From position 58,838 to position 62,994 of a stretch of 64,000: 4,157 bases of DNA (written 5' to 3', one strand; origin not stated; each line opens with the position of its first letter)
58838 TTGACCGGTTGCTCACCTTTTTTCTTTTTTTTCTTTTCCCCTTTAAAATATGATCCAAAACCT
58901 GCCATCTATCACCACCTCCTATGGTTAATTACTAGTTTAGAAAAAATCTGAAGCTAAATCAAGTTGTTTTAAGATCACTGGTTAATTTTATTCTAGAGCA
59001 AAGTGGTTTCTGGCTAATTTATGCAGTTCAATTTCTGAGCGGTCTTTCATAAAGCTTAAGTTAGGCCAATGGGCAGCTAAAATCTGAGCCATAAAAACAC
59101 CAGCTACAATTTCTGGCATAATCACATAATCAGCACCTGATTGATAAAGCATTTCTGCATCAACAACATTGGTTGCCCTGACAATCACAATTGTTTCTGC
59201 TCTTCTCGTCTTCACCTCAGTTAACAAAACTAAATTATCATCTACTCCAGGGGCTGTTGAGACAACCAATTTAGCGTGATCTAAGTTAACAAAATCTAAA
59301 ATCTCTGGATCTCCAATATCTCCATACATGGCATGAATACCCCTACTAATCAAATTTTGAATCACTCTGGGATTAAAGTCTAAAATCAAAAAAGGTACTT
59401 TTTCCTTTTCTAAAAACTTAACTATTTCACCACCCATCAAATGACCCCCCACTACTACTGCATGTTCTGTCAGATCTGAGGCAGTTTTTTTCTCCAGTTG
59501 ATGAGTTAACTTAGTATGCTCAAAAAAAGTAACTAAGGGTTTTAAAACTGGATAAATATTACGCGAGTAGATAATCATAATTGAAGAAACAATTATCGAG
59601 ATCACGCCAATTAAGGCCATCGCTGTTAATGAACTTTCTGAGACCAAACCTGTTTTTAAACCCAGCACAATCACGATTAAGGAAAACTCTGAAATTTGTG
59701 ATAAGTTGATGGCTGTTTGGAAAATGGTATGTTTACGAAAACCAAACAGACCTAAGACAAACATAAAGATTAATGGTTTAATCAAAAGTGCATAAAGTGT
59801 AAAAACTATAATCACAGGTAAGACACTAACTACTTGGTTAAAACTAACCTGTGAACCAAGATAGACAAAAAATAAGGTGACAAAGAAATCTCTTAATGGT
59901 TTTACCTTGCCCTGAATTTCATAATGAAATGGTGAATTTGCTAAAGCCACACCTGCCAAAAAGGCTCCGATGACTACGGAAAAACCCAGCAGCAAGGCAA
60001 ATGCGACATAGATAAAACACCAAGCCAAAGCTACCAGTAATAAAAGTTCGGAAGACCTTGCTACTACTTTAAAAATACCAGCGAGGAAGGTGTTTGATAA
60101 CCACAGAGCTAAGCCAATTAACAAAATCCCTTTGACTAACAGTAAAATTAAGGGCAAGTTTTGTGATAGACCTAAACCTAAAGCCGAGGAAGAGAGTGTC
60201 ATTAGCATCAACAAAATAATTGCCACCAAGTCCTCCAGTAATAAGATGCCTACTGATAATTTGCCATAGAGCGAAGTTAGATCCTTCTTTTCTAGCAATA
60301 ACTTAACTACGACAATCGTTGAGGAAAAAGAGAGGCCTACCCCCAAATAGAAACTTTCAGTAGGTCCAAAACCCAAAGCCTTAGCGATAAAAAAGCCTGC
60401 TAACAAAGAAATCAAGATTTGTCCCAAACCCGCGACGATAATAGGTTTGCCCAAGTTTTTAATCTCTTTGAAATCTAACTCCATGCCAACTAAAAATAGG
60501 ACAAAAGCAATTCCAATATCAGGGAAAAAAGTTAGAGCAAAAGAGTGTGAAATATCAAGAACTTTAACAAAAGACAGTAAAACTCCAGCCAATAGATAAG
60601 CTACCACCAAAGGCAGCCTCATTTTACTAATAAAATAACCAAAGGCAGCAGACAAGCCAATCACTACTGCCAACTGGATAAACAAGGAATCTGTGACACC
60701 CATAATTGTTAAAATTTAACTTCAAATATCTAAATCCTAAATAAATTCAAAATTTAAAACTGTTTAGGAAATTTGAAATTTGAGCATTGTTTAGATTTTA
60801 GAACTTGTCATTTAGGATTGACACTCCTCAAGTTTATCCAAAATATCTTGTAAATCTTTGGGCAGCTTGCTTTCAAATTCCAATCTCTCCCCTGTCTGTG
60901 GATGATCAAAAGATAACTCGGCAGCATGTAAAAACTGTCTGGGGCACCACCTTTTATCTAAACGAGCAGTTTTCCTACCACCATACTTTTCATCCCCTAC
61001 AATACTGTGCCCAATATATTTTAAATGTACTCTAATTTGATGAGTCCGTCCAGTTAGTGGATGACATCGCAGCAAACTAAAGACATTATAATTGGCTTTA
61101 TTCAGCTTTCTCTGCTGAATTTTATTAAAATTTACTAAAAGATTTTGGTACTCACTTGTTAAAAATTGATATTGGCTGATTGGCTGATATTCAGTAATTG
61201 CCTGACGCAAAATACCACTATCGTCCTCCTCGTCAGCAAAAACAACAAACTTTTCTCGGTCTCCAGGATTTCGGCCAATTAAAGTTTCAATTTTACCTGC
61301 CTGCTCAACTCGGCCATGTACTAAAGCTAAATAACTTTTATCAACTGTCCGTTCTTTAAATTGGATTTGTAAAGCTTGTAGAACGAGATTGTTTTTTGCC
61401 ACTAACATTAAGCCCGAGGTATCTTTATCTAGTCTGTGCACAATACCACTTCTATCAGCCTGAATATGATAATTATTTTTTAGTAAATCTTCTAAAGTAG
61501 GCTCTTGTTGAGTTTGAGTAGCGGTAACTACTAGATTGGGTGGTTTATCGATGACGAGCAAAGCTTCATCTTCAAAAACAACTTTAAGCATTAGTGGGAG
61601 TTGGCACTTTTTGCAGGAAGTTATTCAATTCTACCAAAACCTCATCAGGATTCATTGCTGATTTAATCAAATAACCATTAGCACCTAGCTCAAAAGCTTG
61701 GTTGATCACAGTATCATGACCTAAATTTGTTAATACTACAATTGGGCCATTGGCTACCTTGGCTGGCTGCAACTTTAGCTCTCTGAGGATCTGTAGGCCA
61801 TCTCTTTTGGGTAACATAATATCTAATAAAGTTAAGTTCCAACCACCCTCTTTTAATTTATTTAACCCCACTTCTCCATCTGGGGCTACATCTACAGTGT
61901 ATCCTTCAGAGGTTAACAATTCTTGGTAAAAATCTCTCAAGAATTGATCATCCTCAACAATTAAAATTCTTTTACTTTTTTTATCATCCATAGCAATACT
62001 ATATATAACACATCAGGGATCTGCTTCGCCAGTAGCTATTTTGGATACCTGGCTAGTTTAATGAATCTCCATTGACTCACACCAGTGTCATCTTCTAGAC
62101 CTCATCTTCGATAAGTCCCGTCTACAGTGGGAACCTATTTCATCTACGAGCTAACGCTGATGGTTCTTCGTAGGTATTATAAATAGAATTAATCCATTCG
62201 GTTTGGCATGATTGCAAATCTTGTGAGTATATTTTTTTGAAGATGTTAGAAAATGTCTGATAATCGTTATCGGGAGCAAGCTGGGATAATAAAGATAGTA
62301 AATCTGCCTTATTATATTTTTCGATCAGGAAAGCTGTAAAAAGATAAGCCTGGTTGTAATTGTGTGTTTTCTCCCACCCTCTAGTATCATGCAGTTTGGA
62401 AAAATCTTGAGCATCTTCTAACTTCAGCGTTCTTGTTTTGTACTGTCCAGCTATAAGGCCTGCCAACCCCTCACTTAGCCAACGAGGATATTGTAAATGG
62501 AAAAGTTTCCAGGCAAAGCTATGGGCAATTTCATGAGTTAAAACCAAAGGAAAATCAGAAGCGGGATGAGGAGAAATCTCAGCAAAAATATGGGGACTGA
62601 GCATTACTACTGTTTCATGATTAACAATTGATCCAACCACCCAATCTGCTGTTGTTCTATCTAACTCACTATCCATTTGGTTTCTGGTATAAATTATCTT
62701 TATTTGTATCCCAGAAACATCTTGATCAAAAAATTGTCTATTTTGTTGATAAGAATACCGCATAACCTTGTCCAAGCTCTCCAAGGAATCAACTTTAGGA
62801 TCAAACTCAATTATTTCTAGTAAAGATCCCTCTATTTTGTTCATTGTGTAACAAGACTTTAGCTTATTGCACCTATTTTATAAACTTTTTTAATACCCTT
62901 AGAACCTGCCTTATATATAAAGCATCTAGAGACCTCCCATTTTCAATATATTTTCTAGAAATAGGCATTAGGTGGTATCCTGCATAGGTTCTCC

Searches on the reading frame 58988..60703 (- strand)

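Call 41: search_protein_families(library=pfam, proteins=[window:58988-60703:-], max_evalue=0.01)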
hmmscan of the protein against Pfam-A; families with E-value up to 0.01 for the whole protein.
window:58988-60703:- (571 aa): 2 families
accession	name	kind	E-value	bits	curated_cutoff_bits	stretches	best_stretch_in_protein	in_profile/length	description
PF00999.27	Na_H_Exchanger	-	1.7e-50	172.4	26.2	1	17-377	2-369/375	Sodium/hydrogen exchanger, transmembrane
PF02254.24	TrkA_N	-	2.9e-19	69.9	23.8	1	416-530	2-116/116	TrkA-N domain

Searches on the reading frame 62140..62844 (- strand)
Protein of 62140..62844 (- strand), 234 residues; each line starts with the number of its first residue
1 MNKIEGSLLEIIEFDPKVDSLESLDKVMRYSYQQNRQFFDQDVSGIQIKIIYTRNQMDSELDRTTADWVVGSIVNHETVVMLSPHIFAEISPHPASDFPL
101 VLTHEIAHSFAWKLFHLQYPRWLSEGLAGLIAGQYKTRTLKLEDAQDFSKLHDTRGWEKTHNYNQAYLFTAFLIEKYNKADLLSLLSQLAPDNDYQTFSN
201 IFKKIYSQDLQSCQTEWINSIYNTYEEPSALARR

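Call 49: find_encoding_contigs(protein=window:62140-62844:-, flank=10000, max_places=6)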
Protein window:62140-62844:- (234 aa): 1 contig read that carries it; 1 place shown.
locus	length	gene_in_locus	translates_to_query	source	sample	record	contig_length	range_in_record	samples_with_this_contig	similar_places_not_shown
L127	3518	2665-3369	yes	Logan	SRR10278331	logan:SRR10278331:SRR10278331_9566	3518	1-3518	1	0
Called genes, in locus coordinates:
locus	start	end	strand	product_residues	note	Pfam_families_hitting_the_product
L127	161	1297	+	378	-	PF04055:Radical_SAM, PF13186:SPASM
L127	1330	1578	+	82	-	-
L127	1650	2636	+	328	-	-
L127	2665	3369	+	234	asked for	PF13485:Peptidase_MA_2 (weak)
